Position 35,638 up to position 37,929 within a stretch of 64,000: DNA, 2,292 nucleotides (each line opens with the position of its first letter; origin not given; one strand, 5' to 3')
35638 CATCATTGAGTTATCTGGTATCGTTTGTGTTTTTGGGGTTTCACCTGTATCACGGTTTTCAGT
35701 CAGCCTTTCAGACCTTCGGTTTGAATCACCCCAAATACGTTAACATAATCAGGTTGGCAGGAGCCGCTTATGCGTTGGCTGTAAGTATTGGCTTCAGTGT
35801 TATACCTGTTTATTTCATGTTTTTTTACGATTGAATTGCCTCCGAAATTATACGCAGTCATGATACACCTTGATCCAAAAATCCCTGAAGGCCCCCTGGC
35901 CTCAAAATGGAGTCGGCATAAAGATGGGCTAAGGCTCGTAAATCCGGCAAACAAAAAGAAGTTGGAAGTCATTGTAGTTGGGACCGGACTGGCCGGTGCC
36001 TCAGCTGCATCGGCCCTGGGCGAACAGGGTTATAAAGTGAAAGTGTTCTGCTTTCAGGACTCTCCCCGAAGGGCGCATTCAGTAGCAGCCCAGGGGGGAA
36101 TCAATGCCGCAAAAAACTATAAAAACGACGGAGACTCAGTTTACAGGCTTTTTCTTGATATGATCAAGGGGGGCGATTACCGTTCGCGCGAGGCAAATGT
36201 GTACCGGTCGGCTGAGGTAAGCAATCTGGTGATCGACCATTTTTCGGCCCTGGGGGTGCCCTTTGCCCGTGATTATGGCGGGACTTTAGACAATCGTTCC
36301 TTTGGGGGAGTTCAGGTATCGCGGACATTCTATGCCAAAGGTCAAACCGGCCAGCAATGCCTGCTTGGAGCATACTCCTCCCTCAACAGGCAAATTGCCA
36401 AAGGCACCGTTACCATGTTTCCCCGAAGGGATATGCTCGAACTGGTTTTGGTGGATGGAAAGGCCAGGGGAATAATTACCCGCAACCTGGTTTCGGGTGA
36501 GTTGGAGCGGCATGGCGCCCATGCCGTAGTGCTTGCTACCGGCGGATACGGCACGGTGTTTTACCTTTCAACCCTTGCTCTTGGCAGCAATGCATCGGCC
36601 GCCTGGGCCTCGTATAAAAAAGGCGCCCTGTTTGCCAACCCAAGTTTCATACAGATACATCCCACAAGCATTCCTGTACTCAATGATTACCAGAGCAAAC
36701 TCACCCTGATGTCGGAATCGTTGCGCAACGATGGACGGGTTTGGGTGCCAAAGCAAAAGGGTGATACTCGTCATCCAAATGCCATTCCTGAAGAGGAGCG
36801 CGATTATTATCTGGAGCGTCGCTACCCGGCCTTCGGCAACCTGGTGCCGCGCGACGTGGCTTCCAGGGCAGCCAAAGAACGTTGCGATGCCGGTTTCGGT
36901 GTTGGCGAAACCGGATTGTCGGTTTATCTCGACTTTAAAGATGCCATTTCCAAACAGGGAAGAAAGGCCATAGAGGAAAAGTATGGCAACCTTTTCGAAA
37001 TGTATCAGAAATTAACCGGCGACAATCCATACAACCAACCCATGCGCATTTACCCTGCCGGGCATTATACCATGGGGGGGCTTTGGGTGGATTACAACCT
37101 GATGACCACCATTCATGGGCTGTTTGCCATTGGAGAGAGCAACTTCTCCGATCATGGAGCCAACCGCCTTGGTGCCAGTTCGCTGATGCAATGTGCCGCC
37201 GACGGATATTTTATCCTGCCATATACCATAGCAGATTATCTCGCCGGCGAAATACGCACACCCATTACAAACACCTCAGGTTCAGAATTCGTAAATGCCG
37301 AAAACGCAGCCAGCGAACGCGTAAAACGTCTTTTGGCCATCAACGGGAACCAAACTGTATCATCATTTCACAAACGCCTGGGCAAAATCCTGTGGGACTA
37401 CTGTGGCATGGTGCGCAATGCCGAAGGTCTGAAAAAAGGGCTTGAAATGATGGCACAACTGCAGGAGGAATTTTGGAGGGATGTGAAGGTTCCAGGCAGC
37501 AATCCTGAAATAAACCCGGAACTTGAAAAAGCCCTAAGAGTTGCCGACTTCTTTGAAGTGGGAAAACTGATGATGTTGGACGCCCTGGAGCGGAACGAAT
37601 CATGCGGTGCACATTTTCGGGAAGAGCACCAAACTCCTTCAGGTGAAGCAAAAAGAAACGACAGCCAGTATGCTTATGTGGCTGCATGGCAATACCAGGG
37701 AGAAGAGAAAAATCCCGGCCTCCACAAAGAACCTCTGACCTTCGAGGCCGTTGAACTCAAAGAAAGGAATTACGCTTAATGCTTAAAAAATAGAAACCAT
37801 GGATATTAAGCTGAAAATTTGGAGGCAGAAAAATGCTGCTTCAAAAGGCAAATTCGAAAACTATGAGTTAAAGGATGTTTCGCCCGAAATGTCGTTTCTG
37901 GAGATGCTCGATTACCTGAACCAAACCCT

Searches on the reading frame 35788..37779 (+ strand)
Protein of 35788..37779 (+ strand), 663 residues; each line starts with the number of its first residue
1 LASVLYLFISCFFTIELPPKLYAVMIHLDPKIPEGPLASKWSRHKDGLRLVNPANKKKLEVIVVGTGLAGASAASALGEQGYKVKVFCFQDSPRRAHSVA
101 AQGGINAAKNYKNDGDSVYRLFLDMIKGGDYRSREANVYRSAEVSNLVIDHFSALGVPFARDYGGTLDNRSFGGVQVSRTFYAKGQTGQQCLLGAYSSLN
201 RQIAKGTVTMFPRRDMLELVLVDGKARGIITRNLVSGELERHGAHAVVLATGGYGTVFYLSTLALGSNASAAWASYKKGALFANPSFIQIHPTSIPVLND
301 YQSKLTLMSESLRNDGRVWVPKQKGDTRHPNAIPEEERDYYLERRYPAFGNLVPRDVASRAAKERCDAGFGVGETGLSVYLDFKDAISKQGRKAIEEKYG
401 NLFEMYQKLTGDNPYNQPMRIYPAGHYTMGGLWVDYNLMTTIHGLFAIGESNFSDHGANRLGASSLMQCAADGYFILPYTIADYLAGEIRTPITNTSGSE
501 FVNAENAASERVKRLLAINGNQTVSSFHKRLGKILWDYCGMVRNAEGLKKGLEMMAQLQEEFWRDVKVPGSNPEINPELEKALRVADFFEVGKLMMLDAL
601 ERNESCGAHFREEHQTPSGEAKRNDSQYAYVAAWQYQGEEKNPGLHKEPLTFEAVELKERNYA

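Call 69: search_protein_families(library=pfam, proteins=[window:35788-37779:+], max_evalue=0.00001)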
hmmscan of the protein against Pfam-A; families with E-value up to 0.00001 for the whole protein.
window:35788-37779:+ (663 aa): 3 families
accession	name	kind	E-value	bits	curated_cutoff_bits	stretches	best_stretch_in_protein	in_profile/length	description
PF00890.30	FAD_binding_2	-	2.7e-54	185.4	20.4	1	61-466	2-414/414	FAD binding domain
PF02910.25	Succ_DH_flav_C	-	4.3e-38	130.6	20.8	1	528-662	1-130/130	Fumarate reductase flavoprotein C-term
PF01266.30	DAO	-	2.4e-07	31.1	27.9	0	61-358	2-304/353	FAD dependent oxidoreductase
